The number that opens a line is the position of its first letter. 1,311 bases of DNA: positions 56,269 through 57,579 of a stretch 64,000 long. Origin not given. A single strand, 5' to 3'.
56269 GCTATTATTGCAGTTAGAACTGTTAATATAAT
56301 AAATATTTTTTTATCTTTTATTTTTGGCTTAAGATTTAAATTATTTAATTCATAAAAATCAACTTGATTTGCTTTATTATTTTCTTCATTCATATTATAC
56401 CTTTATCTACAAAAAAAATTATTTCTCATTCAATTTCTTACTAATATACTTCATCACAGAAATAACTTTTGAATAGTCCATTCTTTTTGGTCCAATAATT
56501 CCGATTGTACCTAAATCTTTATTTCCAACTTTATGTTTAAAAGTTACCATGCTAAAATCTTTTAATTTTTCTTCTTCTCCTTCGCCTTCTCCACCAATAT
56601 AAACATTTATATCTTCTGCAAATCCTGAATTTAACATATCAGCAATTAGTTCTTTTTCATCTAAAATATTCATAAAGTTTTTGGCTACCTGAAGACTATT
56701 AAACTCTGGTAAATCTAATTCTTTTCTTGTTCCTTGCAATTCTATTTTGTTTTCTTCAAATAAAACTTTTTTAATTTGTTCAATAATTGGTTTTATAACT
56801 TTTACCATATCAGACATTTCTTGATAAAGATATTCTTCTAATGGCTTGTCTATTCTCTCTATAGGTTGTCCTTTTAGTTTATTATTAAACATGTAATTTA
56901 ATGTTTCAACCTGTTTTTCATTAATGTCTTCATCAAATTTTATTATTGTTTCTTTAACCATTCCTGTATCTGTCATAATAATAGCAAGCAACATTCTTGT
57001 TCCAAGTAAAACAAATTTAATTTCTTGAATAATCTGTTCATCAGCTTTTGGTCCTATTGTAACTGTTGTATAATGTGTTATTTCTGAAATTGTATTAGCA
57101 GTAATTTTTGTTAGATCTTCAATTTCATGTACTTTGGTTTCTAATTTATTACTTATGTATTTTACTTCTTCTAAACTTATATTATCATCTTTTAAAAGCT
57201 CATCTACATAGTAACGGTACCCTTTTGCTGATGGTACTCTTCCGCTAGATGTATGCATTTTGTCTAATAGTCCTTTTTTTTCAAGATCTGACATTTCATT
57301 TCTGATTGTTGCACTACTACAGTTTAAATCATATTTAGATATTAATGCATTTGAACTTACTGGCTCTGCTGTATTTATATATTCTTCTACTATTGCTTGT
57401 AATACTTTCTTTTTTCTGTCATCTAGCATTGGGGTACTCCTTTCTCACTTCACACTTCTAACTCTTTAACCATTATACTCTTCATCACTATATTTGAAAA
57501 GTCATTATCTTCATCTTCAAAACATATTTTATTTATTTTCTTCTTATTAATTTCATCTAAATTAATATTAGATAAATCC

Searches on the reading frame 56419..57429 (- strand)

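Call 83: search_protein_families(library=ncbifam, proteins=[window:56419-57429:-], max_evalue=0.00001)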
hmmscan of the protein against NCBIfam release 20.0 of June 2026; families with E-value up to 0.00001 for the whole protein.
window:56419-57429:- (336 aa): 2 families
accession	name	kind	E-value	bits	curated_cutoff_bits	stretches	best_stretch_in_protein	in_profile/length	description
TIGR00331.1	hrcA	equivalog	5.7e-94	315.4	197.2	1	3-335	1-336/338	heat-inducible transcriptional repressor HrcA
NF003033.0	PRK03911.1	equivalog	3.6e-19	69.4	248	1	4-97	5-99/264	HrcA family transcriptional regulator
